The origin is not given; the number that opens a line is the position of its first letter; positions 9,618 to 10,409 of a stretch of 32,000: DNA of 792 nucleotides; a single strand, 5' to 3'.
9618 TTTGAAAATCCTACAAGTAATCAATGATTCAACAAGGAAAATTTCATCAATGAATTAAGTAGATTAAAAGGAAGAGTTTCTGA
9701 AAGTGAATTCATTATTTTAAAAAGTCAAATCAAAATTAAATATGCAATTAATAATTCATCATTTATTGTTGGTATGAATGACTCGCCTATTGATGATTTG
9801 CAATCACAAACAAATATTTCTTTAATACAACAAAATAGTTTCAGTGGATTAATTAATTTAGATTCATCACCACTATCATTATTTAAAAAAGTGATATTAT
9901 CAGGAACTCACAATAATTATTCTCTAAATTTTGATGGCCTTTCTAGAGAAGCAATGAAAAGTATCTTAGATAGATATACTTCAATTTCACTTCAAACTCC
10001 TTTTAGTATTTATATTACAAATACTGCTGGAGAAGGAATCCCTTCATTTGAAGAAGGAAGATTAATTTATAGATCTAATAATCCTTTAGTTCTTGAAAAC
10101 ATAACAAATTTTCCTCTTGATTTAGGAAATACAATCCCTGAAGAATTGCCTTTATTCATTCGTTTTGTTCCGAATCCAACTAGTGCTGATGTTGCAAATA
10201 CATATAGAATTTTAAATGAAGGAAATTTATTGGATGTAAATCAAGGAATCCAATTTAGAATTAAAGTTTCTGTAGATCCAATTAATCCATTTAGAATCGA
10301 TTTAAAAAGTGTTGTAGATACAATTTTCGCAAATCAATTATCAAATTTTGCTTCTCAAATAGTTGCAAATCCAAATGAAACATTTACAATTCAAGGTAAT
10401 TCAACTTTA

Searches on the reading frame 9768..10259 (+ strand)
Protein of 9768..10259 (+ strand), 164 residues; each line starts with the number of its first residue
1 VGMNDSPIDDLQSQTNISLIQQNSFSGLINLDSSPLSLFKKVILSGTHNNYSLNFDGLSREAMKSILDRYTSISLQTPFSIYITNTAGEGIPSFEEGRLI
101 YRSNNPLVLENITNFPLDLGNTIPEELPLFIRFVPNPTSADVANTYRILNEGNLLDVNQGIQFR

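Call 67: search_protein_families(library=pfam, max_evalue=10, proteins=[window:9768-10259:+])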
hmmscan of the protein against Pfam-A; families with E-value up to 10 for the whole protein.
seq(164 aa): 2 families
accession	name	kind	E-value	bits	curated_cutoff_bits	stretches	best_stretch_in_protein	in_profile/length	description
PF17478.7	VP4_helical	-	0.042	13.8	27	1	48-92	142-185/292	Rotavirus VP4 helical domain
PF19886.4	DUF6359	-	0.14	12.4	23.2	1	12-59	57-102/110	Domain of unknown function (DUF6359)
